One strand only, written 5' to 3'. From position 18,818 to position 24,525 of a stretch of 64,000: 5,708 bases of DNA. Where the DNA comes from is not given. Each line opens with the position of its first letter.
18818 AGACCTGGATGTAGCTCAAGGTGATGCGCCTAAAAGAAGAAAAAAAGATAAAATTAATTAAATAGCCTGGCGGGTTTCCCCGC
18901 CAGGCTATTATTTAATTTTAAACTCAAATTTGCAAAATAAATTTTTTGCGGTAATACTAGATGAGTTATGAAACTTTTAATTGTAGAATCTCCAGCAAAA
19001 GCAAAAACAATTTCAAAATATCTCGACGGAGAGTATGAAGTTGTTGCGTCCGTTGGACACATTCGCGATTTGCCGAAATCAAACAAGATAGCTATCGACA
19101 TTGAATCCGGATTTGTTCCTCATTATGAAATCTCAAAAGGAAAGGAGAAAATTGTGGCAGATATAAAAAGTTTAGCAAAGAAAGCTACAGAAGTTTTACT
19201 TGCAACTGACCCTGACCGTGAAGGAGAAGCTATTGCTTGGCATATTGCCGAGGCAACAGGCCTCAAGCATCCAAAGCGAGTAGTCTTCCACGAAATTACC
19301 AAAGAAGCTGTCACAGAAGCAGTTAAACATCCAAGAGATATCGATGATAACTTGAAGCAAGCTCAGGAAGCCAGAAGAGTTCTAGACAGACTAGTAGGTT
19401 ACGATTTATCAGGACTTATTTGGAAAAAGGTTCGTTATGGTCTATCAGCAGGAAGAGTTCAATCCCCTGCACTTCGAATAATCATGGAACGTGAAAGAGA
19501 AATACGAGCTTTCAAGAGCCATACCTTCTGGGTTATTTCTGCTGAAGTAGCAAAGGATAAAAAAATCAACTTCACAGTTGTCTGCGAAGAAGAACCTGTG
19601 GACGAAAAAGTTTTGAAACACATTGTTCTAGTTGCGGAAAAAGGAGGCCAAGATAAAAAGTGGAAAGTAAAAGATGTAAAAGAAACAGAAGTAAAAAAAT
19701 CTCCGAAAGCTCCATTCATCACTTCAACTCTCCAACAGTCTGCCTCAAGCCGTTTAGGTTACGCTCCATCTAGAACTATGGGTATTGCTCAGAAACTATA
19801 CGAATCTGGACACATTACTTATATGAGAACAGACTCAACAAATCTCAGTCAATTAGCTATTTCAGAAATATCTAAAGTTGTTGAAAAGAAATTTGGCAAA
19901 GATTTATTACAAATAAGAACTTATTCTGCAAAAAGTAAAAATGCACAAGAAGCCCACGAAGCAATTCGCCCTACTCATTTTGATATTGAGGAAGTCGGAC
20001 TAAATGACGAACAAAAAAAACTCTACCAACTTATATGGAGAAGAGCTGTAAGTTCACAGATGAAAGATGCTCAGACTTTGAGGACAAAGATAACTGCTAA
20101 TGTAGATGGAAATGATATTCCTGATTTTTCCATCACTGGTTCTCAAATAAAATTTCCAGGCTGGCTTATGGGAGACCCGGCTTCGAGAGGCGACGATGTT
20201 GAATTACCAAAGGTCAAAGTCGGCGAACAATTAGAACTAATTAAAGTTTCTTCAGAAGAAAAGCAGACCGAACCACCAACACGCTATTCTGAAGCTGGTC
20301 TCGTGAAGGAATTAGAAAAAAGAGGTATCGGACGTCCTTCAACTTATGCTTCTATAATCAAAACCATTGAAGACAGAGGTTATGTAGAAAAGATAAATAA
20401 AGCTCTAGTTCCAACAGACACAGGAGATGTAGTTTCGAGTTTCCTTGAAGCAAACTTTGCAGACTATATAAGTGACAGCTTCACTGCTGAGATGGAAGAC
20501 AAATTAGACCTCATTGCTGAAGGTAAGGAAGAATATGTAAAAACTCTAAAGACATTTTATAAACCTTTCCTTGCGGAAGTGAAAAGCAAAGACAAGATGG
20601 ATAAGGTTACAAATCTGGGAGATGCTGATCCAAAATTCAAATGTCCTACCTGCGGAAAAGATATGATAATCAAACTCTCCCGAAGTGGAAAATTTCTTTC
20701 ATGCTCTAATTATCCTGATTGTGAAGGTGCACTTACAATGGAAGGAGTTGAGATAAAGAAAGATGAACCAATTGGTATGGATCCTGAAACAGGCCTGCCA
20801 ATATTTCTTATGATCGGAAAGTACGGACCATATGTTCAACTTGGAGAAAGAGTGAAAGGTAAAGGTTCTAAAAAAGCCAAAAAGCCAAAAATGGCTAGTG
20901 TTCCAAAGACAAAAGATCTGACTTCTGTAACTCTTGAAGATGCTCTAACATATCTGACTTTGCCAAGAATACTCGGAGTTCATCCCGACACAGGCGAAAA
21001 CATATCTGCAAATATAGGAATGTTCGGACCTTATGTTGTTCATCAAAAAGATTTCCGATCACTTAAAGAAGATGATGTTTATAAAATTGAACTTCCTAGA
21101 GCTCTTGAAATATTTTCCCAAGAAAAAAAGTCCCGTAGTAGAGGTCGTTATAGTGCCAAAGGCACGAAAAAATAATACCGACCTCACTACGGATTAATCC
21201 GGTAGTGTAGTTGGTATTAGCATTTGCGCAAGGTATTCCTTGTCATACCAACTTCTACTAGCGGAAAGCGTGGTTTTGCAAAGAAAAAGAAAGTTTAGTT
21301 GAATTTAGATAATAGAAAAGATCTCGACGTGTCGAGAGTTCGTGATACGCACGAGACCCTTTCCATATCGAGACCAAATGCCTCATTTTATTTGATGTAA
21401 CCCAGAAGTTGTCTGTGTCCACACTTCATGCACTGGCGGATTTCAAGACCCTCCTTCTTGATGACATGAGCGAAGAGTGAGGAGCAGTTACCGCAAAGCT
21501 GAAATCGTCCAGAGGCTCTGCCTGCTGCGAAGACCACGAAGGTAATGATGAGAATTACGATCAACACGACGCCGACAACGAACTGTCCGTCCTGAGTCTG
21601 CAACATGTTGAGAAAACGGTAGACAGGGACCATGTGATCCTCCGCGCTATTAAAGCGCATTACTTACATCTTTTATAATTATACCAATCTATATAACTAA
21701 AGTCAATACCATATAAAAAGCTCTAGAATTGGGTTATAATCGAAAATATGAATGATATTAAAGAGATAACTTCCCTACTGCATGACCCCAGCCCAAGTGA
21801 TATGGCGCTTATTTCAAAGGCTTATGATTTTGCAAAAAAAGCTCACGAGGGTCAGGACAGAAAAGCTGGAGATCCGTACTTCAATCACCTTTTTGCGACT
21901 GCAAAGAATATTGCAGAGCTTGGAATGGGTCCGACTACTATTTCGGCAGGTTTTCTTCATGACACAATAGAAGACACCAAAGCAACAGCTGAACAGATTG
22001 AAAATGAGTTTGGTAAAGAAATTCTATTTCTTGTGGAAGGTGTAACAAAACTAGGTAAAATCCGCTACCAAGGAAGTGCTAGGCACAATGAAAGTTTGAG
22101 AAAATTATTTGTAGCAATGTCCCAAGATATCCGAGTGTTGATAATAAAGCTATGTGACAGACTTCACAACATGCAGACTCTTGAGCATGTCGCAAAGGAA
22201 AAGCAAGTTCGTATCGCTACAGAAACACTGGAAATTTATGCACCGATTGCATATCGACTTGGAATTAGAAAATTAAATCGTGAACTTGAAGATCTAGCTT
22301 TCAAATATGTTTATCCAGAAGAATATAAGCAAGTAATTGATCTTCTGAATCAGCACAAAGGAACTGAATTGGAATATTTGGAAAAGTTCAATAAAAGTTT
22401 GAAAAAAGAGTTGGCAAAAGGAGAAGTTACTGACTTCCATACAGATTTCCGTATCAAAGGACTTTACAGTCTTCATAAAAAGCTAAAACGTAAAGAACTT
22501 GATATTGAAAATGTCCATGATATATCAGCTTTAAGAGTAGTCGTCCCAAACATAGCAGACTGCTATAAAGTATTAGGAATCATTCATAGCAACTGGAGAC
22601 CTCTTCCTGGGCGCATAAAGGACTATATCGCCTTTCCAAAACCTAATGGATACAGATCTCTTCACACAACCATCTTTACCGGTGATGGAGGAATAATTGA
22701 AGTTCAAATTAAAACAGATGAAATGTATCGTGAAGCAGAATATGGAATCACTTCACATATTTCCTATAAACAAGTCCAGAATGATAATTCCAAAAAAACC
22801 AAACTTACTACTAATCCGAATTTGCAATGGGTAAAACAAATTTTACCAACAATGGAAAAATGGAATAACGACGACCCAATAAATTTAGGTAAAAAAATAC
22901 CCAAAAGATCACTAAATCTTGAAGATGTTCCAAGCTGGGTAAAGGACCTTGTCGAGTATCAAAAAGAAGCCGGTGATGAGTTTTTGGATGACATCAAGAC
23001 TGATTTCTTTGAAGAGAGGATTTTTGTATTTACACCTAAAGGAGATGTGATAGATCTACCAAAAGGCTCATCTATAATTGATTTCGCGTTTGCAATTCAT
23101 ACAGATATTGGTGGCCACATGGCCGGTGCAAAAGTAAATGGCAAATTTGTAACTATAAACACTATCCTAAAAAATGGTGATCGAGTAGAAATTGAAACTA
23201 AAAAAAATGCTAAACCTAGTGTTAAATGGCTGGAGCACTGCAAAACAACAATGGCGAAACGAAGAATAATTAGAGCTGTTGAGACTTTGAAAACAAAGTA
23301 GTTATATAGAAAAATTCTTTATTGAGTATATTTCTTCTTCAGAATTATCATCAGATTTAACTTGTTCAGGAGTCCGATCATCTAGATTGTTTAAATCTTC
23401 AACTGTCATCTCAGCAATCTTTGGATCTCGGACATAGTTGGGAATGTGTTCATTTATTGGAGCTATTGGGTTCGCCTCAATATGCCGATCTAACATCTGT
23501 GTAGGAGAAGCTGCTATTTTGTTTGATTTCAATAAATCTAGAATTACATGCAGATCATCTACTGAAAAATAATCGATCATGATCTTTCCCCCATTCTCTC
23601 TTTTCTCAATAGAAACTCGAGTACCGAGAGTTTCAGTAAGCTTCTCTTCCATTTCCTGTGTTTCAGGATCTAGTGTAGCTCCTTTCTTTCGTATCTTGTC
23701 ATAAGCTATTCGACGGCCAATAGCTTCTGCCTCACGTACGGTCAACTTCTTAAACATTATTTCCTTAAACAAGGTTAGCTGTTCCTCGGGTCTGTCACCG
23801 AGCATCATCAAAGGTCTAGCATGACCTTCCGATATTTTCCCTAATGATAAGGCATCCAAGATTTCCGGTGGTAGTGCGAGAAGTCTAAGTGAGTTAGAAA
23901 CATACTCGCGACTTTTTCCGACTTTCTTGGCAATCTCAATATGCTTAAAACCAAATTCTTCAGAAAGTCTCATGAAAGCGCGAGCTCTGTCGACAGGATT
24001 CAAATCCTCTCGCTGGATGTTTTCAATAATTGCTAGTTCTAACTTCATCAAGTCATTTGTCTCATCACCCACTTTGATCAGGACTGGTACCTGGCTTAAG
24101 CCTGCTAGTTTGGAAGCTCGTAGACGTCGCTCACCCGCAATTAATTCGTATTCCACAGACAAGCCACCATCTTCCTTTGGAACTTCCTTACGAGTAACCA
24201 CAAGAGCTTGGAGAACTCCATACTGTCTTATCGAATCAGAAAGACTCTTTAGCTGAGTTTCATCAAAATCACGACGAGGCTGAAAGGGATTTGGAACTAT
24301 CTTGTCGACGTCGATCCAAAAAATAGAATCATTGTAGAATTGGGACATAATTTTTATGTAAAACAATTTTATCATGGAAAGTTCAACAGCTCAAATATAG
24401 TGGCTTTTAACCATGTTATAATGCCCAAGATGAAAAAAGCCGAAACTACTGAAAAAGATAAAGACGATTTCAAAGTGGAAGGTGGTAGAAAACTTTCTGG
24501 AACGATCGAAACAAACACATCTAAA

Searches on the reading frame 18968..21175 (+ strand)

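Call 7: search_protein_families(library=pfam, proteins=[window:18968-21175:+], max_evalue=0.01)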
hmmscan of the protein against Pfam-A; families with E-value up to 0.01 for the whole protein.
window:18968-21175:+ (735 aa): 5 families
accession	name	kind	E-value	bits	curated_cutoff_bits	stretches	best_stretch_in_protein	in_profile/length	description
PF01131.25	Topoisom_bac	-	7e-122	407.8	35.1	1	125-526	2-409/411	DNA topoisomerase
PF13368.11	Toprim_C_rpt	-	1.2e-29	102.4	22.3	2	672-724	1-54/57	Topoisomerase C-terminal repeat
PF01751.28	Toprim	-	2.4e-24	85.8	23.1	1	3-110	2-96/96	Toprim domain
PF01396.24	Zn_ribbon_Top1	-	5.7e-13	48.9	32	1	558-586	3-31/39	Topoisomerase DNA binding C4 zinc finger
PF13662.12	Toprim_4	-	0.00029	21.4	25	1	62-101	47-77/85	Toprim domain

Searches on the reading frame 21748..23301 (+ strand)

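Call 7: search_protein_families(library=pfam, proteins=[window:21748-23301:+], max_evalue=0.01)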
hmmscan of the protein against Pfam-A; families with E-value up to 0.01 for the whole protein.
window:21748-23301:+ (517 aa): 4 families
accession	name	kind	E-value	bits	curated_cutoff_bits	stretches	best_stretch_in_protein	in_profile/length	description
PF13328.12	HD_4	-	5.9e-45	153.2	27.2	1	25-173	1-155/156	HD domain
PF04607.23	RelA_SpoT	-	3.5e-36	124.4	27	1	235-343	2-111/113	Region found in RelA / SpoT proteins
PF02824.27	TGS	-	2e-21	76.2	22.2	1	425-482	1-58/60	TGS domain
PF01966.28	HD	-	4e-08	34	22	1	44-142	1-116/116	HD domain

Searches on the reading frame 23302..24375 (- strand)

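Call 7: search_protein_families(library=pfam, proteins=[window:23302-24375:-], max_evalue=0.01)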
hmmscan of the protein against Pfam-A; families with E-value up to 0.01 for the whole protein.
window:23302-24375:- (357 aa): 4 families
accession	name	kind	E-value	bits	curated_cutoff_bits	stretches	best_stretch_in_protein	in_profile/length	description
PF17762.8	HTH_ParB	-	1.8e-30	105.5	22.6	1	123-221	1-98/102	ParB HTH domain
PF02195.25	ParB_N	-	1.8e-25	89.3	26.3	1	20-121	5-95/95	ParB N-terminal domain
PF23552.2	ParB_C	-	5.2e-12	45.5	23.8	1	236-283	2-50/50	ParB dimerisation domain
PF08535.16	KorB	-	0.0049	17.2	22.3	0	142-176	3-37/89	KorB domain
